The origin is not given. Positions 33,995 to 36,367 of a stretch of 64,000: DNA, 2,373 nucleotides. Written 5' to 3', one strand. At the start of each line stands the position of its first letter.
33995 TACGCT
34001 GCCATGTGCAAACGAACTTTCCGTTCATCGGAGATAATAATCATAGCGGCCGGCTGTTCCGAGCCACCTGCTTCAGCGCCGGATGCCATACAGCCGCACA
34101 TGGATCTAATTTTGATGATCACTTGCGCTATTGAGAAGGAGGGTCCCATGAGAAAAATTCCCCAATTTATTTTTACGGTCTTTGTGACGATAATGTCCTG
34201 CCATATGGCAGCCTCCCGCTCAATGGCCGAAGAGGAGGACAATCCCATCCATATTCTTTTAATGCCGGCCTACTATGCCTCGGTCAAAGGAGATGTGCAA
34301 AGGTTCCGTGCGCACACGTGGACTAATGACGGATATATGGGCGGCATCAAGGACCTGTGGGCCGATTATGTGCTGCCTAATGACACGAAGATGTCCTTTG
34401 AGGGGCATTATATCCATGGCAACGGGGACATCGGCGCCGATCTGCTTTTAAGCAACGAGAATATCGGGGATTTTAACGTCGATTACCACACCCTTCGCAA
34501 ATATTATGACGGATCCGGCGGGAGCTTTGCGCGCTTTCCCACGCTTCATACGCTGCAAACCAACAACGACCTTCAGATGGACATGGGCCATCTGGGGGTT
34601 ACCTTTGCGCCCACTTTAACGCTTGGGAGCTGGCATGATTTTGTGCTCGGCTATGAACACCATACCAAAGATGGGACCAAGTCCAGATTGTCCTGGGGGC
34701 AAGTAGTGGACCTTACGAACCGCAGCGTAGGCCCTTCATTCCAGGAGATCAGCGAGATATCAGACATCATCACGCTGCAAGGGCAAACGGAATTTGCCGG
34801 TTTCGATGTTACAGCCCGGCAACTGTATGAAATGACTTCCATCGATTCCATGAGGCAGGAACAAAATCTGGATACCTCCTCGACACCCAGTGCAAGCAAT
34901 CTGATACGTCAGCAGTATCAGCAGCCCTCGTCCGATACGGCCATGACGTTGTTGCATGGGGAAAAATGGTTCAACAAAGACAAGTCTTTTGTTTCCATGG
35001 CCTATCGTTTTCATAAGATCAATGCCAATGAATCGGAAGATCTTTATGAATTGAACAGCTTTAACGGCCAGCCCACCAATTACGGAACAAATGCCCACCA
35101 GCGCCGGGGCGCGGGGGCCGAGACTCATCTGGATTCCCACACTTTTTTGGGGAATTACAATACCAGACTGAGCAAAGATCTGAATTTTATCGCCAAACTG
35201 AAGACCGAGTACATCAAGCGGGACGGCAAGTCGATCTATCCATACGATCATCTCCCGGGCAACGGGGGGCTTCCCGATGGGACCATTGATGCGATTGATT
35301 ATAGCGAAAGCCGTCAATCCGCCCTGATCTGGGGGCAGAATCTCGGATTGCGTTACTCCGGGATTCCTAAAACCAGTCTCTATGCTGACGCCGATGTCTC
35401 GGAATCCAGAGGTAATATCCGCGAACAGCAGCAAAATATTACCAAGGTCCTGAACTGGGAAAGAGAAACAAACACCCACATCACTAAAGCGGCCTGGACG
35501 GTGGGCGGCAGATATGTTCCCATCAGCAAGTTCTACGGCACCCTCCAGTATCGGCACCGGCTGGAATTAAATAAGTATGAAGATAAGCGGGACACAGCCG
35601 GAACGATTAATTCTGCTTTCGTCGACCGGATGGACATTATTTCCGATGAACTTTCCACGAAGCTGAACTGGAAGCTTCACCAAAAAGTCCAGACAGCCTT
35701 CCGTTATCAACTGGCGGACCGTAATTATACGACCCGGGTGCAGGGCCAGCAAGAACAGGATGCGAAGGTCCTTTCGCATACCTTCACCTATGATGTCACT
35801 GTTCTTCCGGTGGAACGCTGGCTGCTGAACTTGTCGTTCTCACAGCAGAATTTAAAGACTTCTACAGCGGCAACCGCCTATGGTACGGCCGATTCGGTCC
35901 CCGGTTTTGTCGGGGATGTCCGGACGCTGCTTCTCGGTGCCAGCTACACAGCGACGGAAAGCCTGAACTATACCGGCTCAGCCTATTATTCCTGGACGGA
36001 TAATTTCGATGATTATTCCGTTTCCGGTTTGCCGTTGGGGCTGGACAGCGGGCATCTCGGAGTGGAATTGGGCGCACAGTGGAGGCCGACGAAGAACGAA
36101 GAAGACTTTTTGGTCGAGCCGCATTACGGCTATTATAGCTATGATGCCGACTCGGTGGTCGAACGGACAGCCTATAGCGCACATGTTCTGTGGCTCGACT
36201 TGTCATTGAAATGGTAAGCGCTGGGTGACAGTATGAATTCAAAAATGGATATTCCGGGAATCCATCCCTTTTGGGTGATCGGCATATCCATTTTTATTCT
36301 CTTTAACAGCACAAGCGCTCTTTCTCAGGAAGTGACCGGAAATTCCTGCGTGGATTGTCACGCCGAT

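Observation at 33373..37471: Candidate porin-cytochrome electron conduit: octaheme periplasmic cytochrome, 689-aa outer-membrane beta-barrel and membrane-anchored nonaheme cytochrome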

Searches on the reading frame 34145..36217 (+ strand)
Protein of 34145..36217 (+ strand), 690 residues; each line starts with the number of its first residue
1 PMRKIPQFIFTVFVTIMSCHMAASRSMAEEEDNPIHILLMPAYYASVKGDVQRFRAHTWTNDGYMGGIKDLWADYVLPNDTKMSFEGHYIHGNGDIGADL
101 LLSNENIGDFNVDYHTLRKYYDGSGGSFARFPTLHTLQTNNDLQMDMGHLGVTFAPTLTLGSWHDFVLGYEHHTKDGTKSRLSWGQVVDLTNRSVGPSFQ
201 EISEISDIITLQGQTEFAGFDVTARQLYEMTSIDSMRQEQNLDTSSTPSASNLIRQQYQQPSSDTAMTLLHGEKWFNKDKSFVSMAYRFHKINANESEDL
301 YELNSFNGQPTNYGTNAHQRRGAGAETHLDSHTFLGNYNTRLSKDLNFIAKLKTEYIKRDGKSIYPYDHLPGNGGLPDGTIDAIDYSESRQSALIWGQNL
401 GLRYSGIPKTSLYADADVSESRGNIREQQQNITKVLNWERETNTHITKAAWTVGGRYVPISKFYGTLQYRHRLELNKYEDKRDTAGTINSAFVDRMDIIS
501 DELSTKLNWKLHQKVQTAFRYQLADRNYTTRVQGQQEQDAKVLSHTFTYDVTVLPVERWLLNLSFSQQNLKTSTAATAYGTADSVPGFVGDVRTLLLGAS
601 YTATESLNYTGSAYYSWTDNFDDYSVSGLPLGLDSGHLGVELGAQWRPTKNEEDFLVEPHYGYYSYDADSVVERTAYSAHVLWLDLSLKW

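Call 3: search_protein_families(library=pfam, proteins=[window:34145-36217:+], max_evalue=0.01)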
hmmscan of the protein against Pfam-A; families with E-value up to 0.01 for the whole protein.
window:34145-36217:+ (690 aa): 0 families

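Call 4: search_protein_families(library=ncbifam, proteins=[window:34145-36217:+], max_evalue=0.01)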
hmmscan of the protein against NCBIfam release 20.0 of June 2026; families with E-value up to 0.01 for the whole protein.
window:34145-36217:+ (690 aa): 1 family
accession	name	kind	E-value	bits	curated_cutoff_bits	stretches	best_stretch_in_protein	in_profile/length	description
NF041027.1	GSU2204_Se_pt_1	equivalog_domain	4.1e-08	32.5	350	1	317-472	305-447/580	GSU2204 family CXXCH-containing (seleno)protein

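Call 8: find_homologous_proteins(query=window:34145-36214:+, max_evalue=0.001)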
Query window:34145-36214:+ (690 aa): 11 proteins with E <= 0.001 among 7790 candidates.
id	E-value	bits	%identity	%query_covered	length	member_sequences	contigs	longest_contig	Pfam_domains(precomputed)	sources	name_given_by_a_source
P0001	0.0e+0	1600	100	100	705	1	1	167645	-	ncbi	-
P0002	7.7e-142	492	38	98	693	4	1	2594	-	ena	-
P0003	1.2e-123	432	37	99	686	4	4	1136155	-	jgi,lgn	jgi:hypothetical protein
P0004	1.6e-123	432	37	99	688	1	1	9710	-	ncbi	-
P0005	2.6e-122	428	36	99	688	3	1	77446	-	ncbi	-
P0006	3.8e-119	417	36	98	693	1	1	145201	-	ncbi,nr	ncbi:MAG: hypothetical protein HY352_05000 [Candidatus Omnitrophica bacterium]|nr:hypothetical prote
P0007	1.2e-118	416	37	95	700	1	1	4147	-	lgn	-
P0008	5.9e-114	400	35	100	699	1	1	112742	-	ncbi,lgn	-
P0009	3.0e-100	355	34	96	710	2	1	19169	-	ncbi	-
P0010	3.6e-92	328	33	96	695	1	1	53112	-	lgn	-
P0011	4.2e-20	90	24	94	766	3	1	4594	PF07635.17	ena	-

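Call 10: find_encoding_contigs(protein=P0003, flank=10000, max_places=3)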
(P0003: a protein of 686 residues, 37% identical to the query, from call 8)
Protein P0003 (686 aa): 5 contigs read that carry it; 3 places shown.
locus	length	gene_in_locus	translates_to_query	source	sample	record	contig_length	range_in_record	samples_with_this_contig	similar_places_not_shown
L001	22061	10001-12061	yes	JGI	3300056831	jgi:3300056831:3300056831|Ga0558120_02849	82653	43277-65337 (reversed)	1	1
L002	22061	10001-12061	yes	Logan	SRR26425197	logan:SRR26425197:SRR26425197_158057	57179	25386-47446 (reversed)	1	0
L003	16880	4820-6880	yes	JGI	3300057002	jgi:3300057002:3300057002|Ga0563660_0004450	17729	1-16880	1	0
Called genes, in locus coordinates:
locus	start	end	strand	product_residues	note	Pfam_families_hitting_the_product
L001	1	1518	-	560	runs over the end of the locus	PF00916:Sulfate_transp, PF01740:STAS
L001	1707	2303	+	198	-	PF01914:MarC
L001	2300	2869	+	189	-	PF18955:DUF5698, PF10035:DUF2179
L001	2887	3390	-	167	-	PF00072:Response_reg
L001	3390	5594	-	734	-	PF13426:PAS_9, PF08448:PAS_4, PF13426:PAS_9, PF00989:PAS, PF08448:PAS_4, PF13426:PAS_9, PF00512:HisKA, PF02518:HATPase_c, +5 more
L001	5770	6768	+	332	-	PF00989:PAS, PF13188:PAS_8 (weak), PF08448:PAS_4 (weak), PF13426:PAS_9, PF08447:PAS_3 (weak), PF00196:GerE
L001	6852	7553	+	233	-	PF00027:cNMP_binding, PF13545:HTH_Crp_2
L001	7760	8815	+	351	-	PF05201:GlutR_N, PF01488:Shikimate_DH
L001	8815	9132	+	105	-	-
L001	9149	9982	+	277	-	PF22113:Mtrc-MtrF_II-IV_dom (faint), PF14537:Cytochrom_c3_2 (faint), PF14522:Cytochrome_C7 (faint), PF22678:Cytochrom_c_NrfB-like (weak), PF09699:Paired_CXXCH_1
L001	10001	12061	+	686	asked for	-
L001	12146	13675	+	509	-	PF03264:Cytochrom_NNT (weak), PF14522:Cytochrome_C7 (faint), PF14537:Cytochrom_c3_2 (weak)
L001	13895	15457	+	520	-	PF02541:Ppx-GppA, PF21447:Ppx-GppA_III, PF24391:HD-CE, PF01966:HD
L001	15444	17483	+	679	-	PF13089:PP_kinase_N, PF02503:PP_kinase, PF17941:PP_kinase_C_1, PF13091:PLDc_2 (faint), PF13090:PP_kinase_C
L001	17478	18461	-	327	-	PF00480:ROK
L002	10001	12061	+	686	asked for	-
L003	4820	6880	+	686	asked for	-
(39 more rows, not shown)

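Call 11: find_encoding_contigs(protein=P0001, flank=10000, max_places=2)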
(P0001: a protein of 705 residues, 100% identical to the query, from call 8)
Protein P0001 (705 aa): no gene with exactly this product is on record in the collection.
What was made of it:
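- Tried and rejected: The exact-sequence look-up of the window's own barrel gave no contig (call 11).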

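Call 13: find_encoding_contigs(protein=P0006, flank=10000, max_places=2)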
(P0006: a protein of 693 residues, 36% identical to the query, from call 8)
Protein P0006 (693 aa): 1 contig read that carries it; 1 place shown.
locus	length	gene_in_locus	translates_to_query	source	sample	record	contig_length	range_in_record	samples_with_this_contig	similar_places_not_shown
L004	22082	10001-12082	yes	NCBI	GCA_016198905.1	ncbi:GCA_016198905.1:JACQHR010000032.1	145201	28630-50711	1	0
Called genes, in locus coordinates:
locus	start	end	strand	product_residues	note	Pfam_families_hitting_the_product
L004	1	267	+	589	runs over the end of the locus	PF03460:NIR_SIR_ferr, PF01077:NIR_SIR, PF03460:NIR_SIR_ferr, PF01077:NIR_SIR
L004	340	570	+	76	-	-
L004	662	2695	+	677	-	PF04055:Radical_SAM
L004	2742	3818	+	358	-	PF04055:Radical_SAM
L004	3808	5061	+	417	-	PF05940:NnrS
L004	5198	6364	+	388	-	PF05201:GlutR_N, PF01488:Shikimate_DH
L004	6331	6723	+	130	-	-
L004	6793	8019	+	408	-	-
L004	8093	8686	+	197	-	-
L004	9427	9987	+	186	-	PF14522:Cytochrome_C7 (faint), PF22678:Cytochrom_c_NrfB-like (faint), PF09699:Paired_CXXCH_1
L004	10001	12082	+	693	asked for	-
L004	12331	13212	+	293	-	PF01145:Band_7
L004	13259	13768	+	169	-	PF02085:Cytochrom_CIII (weak), PF14537:Cytochrom_c3_2 (faint), PF14522:Cytochrome_C7 (weak)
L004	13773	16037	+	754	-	PF04879:Molybdop_Fe4S4, PF00384:Molybdopterin, PF01568:Molydop_binding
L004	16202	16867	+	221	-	PF00037:Fer4 (faint), PF12797:Fer4_2 (faint), PF12838:Fer4_7 (faint), PF13187:Fer4_9 (faint), PF13237:Fer4_10 (faint), PF13534:Fer4_17 (faint), PF13247:Fer4_11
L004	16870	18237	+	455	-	PF03916:NrfD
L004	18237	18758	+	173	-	-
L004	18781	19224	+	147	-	PF00355:Rieske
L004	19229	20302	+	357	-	PF00033:Cytochrome_B, PF13631:Cytochrom_B_N_2, PF00032:Cytochrom_B_C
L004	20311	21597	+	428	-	PF09699:Paired_CXXCH_1 (faint), PF14522:Cytochrome_C7 (faint), PF14537:Cytochrom_c3_2 (weak)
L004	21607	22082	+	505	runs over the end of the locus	PF03264:Cytochrom_NNT (weak), PF14522:Cytochrome_C7 (faint), PF14537:Cytochrom_c3_2 (faint)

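Call 14: find_encoding_contigs(protein=P0008, flank=10000, max_places=2)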
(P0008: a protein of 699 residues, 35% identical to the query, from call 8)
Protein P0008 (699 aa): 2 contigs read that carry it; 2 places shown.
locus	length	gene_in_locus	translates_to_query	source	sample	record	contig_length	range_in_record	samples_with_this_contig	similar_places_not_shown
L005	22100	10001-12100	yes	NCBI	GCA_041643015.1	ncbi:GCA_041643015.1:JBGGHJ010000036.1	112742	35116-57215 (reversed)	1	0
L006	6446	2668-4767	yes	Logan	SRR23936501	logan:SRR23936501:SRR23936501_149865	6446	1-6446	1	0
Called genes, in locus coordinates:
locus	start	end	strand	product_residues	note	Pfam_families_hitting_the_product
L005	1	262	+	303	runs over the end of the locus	PF00005:ABC_tran, PF13304:AAA_21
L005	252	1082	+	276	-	PF12679:ABC2_membrane_2, PF12698:ABC2_membrane_3 (weak)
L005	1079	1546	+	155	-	PF05573:NosL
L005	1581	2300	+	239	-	PF13715:CarbopepD_reg_2 (faint), PF13620:CarboxypepD_reg, PF14686:fn3_3 (weak)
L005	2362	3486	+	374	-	PF13353:Fer4_12 (weak), PF04055:Radical_SAM, PF13186:SPASM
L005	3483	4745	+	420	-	PF05940:NnrS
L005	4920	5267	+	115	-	-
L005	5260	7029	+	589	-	PF03460:NIR_SIR_ferr, PF01077:NIR_SIR, PF03460:NIR_SIR_ferr, PF01077:NIR_SIR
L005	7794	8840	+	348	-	PF05201:GlutR_N, PF01488:Shikimate_DH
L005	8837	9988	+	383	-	PF22113:Mtrc-MtrF_II-IV_dom (faint), PF14522:Cytochrome_C7 (faint), PF14537:Cytochrom_c3_2 (faint), PF22678:Cytochrom_c_NrfB-like (faint), PF09699:Paired_CXXCH_1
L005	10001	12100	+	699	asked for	-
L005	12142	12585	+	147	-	PF25471:TM_PetC (weak), PF00355:Rieske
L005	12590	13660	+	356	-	PF00033:Cytochrome_B, PF13631:Cytochrom_B_N_2, PF00032:Cytochrom_B_C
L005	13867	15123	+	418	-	PF14522:Cytochrome_C7 (faint), PF09699:Paired_CXXCH_1 (faint), PF14537:Cytochrom_c3_2 (faint)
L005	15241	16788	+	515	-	PF03264:Cytochrom_NNT, PF14522:Cytochrome_C7 (faint), PF14537:Cytochrom_c3_2 (faint)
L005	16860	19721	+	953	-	PF02085:Cytochrom_CIII (faint), PF22113:Mtrc-MtrF_II-IV_dom (faint), PF09699:Paired_CXXCH_1 (faint), PF14522:Cytochrome_C7 (faint), PF14537:Cytochrom_c3_2 (faint), PF22678:Cytochrom_c_NrfB-like (weak), PF01292:Ni_hydr_CYTB (weak)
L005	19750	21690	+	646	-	PF00684:DnaJ_CXXCXGXG (faint), PF09699:Paired_CXXCH_1 (faint), PF14522:Cytochrome_C7 (faint), PF14537:Cytochrom_c3_2 (faint), PF01292:Ni_hydr_CYTB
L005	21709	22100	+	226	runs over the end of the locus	PF00027:cNMP_binding, PF13545:HTH_Crp_2, PF00325:Crp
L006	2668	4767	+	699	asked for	-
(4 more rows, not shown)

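Call 15: find_encoding_contigs(protein=P0005, flank=10000, max_places=2)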
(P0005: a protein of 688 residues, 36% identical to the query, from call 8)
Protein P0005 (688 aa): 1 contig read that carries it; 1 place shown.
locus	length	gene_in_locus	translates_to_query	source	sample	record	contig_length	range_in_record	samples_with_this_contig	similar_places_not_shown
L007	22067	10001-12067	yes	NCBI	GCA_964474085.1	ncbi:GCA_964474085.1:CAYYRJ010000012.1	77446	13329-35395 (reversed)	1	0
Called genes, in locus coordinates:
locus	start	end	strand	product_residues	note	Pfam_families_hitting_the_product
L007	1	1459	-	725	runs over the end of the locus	PF00989:PAS, PF08448:PAS_4, PF13426:PAS_9, PF13426:PAS_9, PF00989:PAS, PF08448:PAS_4, PF13426:PAS_9, PF00512:HisKA, +9 more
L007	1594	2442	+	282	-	PF00989:PAS, PF13188:PAS_8 (weak), PF08448:PAS_4, PF13426:PAS_9, PF08447:PAS_3, PF00196:GerE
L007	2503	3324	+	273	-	PF06966:DUF1295, PF02544:Steroid_dh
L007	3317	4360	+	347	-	PF02353:CMAS, PF05175:MTS, PF13489:Methyltransf_23, PF13847:Methyltransf_31, PF02390:Methyltransf_4 (weak), PF08241:Methyltransf_11, PF08242:Methyltransf_12, PF13649:Methyltransf_25, +1 more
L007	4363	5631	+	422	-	PF01593:Amino_oxidase, PF13450:NAD_binding_8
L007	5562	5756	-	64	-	-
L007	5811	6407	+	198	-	PF07103:DUF1365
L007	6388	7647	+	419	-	PF25371:DUF7884 (weak), PF02353:CMAS, PF13489:Methyltransf_23, PF08241:Methyltransf_11, PF08242:Methyltransf_12, PF13649:Methyltransf_25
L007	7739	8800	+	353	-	PF05201:GlutR_N, PF01488:Shikimate_DH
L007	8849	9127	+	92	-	-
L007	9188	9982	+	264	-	PF14522:Cytochrome_C7 (faint), PF22678:Cytochrom_c_NrfB-like (faint), PF14537:Cytochrom_c3_2 (faint), PF22113:Mtrc-MtrF_II-IV_dom (faint), PF09699:Paired_CXXCH_1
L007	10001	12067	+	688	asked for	-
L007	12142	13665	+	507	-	PF03264:Cytochrom_NNT (weak), PF14522:Cytochrome_C7 (faint)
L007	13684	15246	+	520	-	PF02541:Ppx-GppA, PF21447:Ppx-GppA_III, PF01966:HD (weak), PF24391:HD-CE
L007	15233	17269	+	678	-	PF13089:PP_kinase_N, PF02503:PP_kinase, PF17941:PP_kinase_C_1, PF13091:PLDc_2 (weak), PF13090:PP_kinase_C, PF13091:PLDc_2 (weak)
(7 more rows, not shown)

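Call 20: predict_structure(alignment_id=A1)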
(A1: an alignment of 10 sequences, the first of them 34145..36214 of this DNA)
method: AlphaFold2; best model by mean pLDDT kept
length: 690 residues; sequences in the alignment: 10
mean_pLDDT: 75.9   pTM: 0.67
mean pLDDT of the five models: 75.9, 74.2, 72.8, 71.8, 47.2
residues with pLDDT >= 90: 206; 70-90: 265; 50-70: 111; < 50: 108
segments of 3 or more residues with pLDDT < 50: 1-32, 120-141, 157-160, 183-195, 244-250, 313-316, 371-375, 578-586, 623-630
pLDDT, mean of each block of 10 residues (from residue 1): 37 42 35 62 80 64 73 79 82 73 83 71 33 41 74 63 69 84 41 54 92 84 93 86 46 77 95 88 95 92 68 56 90 96 92 96 77 54 82 96 92 96 90 70 94 93 92 91 62 83 93 85 91 74 90 75 84 59 53 85 83 84 45 76 83 78 81 71 82
secondary structure, 60 per line:
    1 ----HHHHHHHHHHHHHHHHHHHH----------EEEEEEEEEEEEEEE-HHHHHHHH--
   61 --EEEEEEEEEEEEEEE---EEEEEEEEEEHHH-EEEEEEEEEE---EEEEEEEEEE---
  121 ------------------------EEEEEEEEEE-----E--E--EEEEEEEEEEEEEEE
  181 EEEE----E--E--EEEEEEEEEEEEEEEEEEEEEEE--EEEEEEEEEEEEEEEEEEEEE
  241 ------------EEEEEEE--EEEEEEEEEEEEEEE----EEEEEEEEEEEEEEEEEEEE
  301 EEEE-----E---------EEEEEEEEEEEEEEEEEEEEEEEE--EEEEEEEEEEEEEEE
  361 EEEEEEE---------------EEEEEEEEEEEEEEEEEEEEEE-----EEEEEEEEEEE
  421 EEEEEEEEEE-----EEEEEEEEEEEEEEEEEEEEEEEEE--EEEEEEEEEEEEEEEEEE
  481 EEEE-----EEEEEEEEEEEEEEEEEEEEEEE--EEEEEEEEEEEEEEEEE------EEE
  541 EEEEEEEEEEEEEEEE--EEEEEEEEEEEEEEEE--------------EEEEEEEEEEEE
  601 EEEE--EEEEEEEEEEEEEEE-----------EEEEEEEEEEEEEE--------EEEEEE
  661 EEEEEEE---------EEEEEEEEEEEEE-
elements in order (helices of 4 or more, strands of 3 or more residues): H5-24 E35-49 H51-58 E63-77 E81-90 E95-104 E108-117 E145-154 E166-184 E195-217 E220-240 E253-259 E262-276 E281-304 E320-343 E346-367 E383-404 E410-430 E436-460 E463-484 E490-512 E515-531 E538-556 E559-574 E589-604 E607-621 E633-646 E655-667 E677-689
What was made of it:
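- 34148..36217 (+): 689-aa outer-membrane beta-barrel, MtrB-like in fold and orphan in sequence. The AF2 model has pLDDT 75.9 and 27 DSSP strand elements, consistent with 26 strands (call 20).
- On MtrB/PioB outer-membrane barrel family (Pfam MtrB_PioB): The AF2 model has 27 strand elements, two of which are contiguous (call 20).
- The AF2 model is consistent with 26 strands (call 20).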

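Call 21: find_related_loci(query=A1, collection=genome_contigs, flank=10000)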
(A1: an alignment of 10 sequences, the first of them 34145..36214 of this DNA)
Query A1 (690 aa) in genome_contigs; peptide patterns used: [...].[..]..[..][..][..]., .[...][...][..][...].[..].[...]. (x = any residue, [..] = any of these).
61 stretches matched a pattern; 20 encode a relative of the query (tblastn E <= 1e-3); 20 distinct loci.
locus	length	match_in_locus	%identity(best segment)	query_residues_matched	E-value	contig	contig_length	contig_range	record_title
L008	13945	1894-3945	40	2-690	7e-153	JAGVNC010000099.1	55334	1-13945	MAG: Candidatus Omnitrophota bacterium isolate DeMMO3_17 c_000000020304, whole genome shotgun sequence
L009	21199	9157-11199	37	5-688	3e-133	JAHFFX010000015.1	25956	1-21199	MAG: Candidatus Omnitrophota bacterium isolate nzgw301 NODE_1509_length_25957_cov_3.034487, whole genome shotgun sequenc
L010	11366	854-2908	35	2-687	3e-128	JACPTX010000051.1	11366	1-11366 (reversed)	MAG: Candidatus Omnitrophota bacterium isolate NC_groundwater_743_Ag_S-0.65um_67_24 S37_SO-6_scaffold_554186, whole geno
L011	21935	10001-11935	36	44-690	1e-127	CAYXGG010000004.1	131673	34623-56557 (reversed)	MAG TPA_asm: uncultured Planctomycetales bacterium isolate SRP150892_co2_491 genome assembly, contig: NODE_109_length_13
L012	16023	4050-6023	37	30-690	4e-127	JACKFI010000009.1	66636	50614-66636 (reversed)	MAG: Candidatus Omnitrophota bacterium isolate HK-STAS-OMNI-1 HK-STAS-OMNI-1_9, whole genome shotgun sequence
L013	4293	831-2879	36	8-690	3e-128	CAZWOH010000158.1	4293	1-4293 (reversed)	MAG TPA_asm: uncultured Planctomycetales bacterium isolate binchicken_co346_31 genome assembly, contig: NODE_7646_length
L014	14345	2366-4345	35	27-687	7e-125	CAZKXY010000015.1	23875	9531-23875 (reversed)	MAG TPA_asm: uncultured Planctomycetales bacterium isolate binchicken_co21_270 genome assembly, contig: NODE_985_length_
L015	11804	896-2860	34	35-690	1e-119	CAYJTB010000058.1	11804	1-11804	MAG TPA_asm: uncultured bacterium isolate ERP125453_co1_402 genome assembly, contig: NODE_6161_length_11804_cov_9.316282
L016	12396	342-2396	34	1-690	2e-118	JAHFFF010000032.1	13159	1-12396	MAG: Candidatus Omnitrophota bacterium isolate nzgw286 NODE_3086_length_13160_cov_5.144643, whole genome shotgun sequenc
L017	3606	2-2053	34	12-690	3e-116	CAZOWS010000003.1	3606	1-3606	MAG TPA_asm: uncultured Actinomycetota bacterium isolate binchicken_co203_618 genome assembly, contig: k141_2301449, who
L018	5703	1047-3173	32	2-690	3e-106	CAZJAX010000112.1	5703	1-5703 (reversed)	MAG TPA_asm: uncultured Planctomycetia bacterium isolate SRP342105_co2_14 genome assembly, contig: NODE_16403_length_570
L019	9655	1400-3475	32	2-690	3e-104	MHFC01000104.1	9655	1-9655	MAG: Omnitrophica bacterium GWA2_52_8 gwa2_scaffold_37214, whole genome shotgun sequence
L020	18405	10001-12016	31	17-690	9e-97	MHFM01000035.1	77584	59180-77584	MAG: Omnitrophica bacterium RIFCSPLOWO2_01_FULL_45_10b rifcsplowo2_01_scaffold_2779, whole genome shotgun sequence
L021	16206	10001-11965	37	26-686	7e-132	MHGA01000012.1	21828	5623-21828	MAG: Omnitrophica WOR_2 bacterium GWA2_63_20 gwa2_scaffold_20205, whole genome shotgun sequence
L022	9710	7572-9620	37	8-690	5e-126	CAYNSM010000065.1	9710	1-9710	MAG TPA_asm: uncultured Planctomycetales bacterium isolate SRP278252_co1_54 genome assembly, contig: NODE_12887_length_9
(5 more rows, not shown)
